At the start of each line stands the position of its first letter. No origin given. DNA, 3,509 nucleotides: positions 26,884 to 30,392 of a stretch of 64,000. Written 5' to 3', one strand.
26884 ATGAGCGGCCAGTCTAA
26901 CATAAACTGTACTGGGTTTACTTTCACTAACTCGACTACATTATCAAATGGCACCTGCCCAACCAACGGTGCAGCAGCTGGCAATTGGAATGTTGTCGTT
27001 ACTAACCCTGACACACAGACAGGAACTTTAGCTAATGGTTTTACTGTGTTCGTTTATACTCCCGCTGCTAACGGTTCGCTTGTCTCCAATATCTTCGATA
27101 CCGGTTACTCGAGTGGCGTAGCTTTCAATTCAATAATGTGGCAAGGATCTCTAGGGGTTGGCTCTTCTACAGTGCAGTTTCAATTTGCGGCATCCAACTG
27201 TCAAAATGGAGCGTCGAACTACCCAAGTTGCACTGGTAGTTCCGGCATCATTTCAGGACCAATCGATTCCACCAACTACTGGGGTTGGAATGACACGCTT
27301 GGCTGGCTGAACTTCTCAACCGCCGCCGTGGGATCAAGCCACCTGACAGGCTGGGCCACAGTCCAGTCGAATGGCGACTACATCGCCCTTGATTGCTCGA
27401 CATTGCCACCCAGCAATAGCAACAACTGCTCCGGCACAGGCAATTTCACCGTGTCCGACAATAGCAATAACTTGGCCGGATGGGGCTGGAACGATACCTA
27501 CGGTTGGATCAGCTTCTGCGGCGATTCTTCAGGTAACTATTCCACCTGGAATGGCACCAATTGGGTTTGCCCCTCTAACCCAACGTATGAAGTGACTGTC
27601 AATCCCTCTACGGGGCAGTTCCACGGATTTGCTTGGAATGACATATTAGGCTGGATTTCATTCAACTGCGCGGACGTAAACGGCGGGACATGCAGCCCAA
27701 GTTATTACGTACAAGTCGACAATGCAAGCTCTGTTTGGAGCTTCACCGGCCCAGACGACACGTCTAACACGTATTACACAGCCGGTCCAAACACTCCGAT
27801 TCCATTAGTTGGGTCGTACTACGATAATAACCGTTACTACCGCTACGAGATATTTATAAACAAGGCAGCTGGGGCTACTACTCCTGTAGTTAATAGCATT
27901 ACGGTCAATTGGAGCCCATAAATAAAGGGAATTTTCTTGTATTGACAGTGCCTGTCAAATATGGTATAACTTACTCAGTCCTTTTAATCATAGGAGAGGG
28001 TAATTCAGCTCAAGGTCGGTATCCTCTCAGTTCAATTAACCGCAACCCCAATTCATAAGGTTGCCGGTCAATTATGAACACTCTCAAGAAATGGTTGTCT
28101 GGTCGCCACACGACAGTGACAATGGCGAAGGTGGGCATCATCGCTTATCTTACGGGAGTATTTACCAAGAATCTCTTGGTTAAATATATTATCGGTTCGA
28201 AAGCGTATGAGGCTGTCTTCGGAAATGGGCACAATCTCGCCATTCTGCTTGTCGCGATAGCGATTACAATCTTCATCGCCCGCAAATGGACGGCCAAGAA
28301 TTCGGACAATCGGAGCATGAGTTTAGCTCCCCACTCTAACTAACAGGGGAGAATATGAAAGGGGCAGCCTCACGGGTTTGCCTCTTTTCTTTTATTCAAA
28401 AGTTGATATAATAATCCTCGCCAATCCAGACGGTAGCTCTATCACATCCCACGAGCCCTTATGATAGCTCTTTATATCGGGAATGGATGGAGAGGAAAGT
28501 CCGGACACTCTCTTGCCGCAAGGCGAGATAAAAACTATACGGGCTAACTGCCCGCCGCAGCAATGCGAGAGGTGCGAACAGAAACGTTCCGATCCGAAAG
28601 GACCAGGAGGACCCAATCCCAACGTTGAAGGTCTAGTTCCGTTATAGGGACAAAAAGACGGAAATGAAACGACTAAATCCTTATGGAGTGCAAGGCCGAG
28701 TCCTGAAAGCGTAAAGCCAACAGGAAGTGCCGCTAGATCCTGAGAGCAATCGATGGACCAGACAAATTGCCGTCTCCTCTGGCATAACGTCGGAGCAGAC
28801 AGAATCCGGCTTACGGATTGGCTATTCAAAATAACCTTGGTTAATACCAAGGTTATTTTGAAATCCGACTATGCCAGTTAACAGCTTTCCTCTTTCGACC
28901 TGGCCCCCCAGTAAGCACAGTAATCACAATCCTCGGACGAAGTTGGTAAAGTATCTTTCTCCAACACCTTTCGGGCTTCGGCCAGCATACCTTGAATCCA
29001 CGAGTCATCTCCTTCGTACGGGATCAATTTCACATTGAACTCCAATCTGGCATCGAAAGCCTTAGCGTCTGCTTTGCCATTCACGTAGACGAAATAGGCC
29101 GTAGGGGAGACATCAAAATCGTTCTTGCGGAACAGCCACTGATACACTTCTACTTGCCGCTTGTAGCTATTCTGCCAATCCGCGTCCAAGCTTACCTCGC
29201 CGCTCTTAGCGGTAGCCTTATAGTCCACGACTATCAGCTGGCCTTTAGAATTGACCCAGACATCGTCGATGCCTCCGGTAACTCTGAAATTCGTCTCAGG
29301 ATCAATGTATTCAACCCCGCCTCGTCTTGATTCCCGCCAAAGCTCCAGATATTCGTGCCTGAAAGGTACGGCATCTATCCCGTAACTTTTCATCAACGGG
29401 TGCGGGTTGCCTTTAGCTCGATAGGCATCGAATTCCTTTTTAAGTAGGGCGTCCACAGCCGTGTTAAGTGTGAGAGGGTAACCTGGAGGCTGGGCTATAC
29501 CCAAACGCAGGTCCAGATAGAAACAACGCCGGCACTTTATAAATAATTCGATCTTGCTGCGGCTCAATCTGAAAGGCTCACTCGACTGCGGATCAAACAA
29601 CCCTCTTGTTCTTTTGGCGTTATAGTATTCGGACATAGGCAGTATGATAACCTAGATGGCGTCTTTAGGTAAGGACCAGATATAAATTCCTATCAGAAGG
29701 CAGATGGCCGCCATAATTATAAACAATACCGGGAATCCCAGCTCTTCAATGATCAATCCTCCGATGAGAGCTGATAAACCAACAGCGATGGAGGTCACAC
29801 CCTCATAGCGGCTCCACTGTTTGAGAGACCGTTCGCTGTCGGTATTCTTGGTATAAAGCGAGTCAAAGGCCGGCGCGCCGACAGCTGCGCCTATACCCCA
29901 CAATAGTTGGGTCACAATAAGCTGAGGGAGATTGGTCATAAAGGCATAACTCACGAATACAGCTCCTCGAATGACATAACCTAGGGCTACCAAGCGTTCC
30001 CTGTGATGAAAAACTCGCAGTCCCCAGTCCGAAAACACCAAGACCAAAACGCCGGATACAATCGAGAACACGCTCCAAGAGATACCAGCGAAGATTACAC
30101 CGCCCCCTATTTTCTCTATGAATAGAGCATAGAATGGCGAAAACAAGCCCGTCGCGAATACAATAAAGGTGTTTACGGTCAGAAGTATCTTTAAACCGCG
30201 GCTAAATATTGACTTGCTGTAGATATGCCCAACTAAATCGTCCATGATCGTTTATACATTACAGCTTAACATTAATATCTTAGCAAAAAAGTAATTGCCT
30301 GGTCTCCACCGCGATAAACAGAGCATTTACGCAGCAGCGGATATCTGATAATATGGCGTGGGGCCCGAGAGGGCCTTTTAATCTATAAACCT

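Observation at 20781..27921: Two paralogous giant glycine-rich surface proteins with Gly_rich-like modules and cysteine/tryptophan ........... repeats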

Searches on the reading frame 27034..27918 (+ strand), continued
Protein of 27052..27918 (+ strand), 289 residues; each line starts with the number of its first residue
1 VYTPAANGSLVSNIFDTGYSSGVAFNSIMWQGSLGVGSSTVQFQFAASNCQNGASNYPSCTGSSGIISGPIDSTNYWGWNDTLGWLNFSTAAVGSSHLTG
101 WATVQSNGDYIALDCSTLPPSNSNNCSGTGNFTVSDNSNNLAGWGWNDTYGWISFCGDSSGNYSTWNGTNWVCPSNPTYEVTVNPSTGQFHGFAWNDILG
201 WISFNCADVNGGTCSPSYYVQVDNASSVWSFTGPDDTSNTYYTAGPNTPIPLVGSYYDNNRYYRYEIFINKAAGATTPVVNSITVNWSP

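Call 93: search_protein_families(library=pfam, proteins=[L014:19-951:+, L014:1007-1594:+, L010:3489-4331:+, L010:5407-5829:+, L010:5873-7714:+], max_evalue=0.01)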
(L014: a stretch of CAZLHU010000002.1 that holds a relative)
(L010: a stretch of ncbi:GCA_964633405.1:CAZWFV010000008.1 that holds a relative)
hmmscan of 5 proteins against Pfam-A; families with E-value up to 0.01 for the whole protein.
L014:19-951:+ (311 aa): 0 families

L014:1007-1594:+ (196 aa): 0 families

L010:3489-4331:+ (281 aa): 0 families

L010:5407-5829:+ (141 aa): 0 families

L010:5873-7714:+ (614 aa): 0 families

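Call 97: find_related_loci(query=A1, collection=viral_contigs, flank=3000)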
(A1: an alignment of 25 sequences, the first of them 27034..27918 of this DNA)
Query A1 (295 aa) in viral_contigs; peptide patterns used: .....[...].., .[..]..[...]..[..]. (x = any residue, [..] = any of these).
23 stretches matched a pattern, but none encodes a relative of the query by tblastn (E <= 1e-3).

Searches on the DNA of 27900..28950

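Call 79: search_rna_families(source=window, start=27900, end=28950, threshold=evalue, max_evalue=1)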
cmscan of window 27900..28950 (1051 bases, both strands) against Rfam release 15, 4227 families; matches with E-value up to 1: 2.
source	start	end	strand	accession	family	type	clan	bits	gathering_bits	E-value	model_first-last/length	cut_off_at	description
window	28421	28825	+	RF00010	RNaseP_bact_a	Gene; ribozyme;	CL00002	88.9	100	2.1e-27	1-367/367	no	Bacterial RNase P class A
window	28827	28860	+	RF03244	mir-4798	Gene; miRNA;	-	20.7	75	0.33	1-75/75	no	mir-4798 microRNA precursor family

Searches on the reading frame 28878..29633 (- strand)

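Call 35: search_protein_families(library=pfam, proteins=[window:28878-29633:-], max_evalue=0.001)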
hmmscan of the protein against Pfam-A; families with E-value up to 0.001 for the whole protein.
window:28878-29633:- (251 aa): 1 family
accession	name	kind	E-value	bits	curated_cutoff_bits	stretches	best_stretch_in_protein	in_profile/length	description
PF12705.13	PDDEXK_1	-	6e-16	59.6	22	1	22-242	1-243/247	PD-(D/E)XK nuclease superfamily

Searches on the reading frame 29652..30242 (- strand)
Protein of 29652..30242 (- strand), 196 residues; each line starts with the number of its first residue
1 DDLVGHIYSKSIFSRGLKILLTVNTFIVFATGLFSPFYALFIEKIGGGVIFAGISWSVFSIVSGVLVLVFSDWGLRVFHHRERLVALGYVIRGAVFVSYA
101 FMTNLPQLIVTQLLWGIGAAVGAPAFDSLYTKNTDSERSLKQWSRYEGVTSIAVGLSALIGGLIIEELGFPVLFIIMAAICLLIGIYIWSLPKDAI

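Call 35: search_protein_families(library=pfam, proteins=[window:29652-30242:-], max_evalue=0.001)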
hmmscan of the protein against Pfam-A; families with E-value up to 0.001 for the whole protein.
window:29652-30242:- (196 aa): 2 families
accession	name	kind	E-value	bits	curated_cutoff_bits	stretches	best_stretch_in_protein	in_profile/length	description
PF07690.21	MFS_1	-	6.2e-16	58.7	33.4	1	22-191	3-172/347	Major Facilitator Superfamily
PF12832.13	MFS_1_like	-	3.8e-05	23.4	25.2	1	17-175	214-372/373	MFS_1 like family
